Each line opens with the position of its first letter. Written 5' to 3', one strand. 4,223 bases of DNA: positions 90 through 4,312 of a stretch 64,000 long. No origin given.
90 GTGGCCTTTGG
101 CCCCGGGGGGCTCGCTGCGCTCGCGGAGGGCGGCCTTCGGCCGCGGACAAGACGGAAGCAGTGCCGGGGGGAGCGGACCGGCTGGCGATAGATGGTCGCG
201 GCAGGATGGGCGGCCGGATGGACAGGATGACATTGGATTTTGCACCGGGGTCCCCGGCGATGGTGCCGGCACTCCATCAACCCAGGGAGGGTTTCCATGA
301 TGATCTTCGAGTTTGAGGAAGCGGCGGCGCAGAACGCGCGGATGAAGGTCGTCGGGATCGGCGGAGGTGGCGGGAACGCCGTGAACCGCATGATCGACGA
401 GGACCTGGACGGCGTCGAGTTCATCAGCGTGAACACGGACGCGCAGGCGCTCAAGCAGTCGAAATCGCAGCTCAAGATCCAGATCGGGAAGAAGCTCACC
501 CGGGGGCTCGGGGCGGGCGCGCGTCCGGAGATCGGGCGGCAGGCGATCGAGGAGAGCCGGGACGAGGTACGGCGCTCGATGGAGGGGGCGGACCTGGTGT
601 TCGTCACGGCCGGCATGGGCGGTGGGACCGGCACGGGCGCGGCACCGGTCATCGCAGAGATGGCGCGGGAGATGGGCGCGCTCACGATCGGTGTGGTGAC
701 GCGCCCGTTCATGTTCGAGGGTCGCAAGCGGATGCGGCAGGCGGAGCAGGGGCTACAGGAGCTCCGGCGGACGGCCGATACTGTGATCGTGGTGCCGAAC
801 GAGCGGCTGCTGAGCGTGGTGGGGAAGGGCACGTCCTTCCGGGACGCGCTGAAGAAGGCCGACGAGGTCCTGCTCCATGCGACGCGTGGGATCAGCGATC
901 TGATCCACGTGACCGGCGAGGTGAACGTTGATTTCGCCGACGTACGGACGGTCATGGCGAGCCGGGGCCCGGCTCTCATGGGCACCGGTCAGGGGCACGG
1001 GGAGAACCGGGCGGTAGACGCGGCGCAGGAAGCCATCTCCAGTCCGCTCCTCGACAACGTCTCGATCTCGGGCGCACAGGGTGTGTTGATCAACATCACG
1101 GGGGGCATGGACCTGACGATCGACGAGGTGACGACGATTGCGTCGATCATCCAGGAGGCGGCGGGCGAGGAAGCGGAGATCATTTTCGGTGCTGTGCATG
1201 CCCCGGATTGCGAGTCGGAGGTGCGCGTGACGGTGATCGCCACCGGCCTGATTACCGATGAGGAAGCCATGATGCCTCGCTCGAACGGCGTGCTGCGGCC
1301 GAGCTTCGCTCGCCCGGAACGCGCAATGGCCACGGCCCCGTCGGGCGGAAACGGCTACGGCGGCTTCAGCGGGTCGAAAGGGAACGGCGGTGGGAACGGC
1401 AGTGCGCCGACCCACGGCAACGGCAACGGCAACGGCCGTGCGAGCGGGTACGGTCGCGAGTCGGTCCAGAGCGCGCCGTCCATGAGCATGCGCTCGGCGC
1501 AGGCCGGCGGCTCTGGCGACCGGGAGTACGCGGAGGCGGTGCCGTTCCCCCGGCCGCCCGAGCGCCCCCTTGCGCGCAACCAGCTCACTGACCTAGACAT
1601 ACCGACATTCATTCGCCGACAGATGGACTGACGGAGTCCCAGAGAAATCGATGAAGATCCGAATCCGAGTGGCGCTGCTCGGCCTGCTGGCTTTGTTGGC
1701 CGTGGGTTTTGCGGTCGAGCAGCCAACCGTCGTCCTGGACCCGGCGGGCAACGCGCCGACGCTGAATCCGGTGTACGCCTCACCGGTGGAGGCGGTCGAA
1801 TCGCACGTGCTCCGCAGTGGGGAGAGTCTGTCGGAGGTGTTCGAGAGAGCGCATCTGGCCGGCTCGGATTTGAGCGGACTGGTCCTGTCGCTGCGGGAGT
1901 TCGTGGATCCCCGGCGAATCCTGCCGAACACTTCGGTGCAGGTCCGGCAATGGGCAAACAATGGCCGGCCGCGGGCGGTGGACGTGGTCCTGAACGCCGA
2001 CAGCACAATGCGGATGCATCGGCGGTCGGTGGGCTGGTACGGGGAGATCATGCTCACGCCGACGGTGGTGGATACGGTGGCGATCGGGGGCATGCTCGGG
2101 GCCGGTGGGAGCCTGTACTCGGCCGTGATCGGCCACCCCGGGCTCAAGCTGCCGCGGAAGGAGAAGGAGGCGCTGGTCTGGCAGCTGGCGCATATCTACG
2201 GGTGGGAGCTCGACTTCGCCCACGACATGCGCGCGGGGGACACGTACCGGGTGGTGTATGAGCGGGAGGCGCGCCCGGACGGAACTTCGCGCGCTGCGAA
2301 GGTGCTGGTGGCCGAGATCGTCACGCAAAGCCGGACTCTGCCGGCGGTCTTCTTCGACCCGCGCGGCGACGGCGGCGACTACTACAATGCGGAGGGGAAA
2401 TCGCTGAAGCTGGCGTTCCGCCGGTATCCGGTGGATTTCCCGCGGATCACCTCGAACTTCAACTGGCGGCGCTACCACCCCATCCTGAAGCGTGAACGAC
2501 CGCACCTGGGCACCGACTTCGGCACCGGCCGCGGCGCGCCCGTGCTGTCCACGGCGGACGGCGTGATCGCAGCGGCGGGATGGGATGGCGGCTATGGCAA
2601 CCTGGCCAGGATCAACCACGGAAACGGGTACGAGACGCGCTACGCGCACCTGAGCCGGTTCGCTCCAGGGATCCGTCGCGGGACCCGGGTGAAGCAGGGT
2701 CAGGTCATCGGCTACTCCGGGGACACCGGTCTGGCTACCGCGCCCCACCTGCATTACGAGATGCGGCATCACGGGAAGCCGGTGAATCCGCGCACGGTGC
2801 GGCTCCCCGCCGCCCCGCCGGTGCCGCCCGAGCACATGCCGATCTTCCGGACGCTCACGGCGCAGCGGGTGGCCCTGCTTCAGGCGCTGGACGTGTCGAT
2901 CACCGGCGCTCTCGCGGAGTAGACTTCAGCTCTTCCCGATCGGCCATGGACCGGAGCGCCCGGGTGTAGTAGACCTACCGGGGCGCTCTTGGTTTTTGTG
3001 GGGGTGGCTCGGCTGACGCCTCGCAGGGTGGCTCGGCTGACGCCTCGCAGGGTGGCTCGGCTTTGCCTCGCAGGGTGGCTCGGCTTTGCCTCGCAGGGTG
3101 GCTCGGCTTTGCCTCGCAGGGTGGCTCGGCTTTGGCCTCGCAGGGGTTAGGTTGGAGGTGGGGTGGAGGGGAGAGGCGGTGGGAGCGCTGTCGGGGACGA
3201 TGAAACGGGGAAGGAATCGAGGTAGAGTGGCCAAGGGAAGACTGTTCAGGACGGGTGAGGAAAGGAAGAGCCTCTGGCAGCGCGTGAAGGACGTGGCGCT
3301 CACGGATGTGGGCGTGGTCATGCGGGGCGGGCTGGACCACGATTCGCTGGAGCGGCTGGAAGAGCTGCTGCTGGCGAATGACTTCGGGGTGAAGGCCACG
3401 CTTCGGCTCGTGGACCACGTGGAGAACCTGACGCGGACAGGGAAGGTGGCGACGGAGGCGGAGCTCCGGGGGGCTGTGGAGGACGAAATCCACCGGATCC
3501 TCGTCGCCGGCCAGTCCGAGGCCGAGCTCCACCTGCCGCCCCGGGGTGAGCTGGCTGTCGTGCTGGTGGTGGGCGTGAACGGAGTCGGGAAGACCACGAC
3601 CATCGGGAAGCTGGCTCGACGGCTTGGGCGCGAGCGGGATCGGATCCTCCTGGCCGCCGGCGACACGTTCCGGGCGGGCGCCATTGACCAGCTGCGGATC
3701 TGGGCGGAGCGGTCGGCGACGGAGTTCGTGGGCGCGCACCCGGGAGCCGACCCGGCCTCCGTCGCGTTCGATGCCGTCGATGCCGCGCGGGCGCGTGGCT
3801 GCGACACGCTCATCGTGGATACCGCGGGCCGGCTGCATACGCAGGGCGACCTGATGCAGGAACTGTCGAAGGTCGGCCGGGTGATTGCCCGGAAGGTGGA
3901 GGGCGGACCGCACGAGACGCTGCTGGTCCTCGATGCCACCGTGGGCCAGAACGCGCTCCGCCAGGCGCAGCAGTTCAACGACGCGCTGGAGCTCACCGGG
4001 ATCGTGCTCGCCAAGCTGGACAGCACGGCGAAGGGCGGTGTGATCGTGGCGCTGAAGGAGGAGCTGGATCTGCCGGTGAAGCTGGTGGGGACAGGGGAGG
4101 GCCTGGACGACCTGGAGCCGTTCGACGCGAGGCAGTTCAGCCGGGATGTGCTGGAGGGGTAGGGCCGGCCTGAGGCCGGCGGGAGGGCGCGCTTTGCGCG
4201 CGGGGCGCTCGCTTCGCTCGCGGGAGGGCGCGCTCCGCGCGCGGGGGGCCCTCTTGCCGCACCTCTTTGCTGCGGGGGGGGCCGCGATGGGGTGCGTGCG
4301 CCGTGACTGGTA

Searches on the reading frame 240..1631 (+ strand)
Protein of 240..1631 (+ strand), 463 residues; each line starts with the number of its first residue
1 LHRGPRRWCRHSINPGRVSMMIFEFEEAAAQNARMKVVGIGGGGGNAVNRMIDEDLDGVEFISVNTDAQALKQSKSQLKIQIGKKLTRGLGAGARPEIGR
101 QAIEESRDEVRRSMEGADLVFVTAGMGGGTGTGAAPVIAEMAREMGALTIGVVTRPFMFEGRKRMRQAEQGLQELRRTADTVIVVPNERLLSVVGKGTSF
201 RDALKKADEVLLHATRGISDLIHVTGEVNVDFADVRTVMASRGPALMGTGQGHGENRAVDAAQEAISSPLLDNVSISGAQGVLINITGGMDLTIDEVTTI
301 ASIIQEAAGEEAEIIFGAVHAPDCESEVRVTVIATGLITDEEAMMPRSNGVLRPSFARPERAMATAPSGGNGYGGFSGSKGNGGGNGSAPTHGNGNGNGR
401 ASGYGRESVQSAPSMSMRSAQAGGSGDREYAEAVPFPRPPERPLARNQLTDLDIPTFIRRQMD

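Call 73: search_protein_families(library=pfam, proteins=[window:240-1631:+], max_evalue=0.0001)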
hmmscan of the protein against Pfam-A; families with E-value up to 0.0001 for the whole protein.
window:240-1631:+ (463 aa): 2 families
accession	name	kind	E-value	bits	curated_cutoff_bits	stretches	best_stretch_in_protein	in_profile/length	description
PF00091.31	Tubulin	-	1.4e-53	182.5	33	1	35-194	2-189/190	Tubulin/FtsZ family, GTPase domain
PF12327.13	FtsZ_C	-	7.8e-33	113.1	27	1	243-337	1-94/95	FtsZ family, C-terminal domain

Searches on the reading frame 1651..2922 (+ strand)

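Call 73: search_protein_families(library=pfam, proteins=[window:1651-2922:+], max_evalue=0.0001)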
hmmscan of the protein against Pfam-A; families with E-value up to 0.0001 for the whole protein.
window:1651-2922:+ (423 aa): 2 families
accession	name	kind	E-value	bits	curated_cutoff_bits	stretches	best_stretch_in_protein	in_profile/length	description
PF01551.29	Peptidase_M23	-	1.1e-33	115.7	28.7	1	284-380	2-96/96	Peptidase family M23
PF19425.4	Csd3_N2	-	4.4e-07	30.3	27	1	181-271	36-121/122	Csd3 second domain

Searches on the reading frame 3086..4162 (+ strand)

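Call 73: search_protein_families(library=pfam, proteins=[window:3086-4162:+], max_evalue=0.0001)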
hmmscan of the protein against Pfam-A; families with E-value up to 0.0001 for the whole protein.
window:3086-4162:+ (358 aa): 3 families
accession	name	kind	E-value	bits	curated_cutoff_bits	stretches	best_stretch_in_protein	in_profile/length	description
PF00448.28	SRP54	-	2.9e-71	239.6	22.7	1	157-356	2-195/196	SRP54-type protein, GTPase domain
PF02881.24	SRP54_N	-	1.4e-07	32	22.4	1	80-135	15-75/75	SRP54-type protein, helical bundle domain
PF13191.12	AAA_16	-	6.1e-06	27.3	32.6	1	152-283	20-139/167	AAA ATPase domain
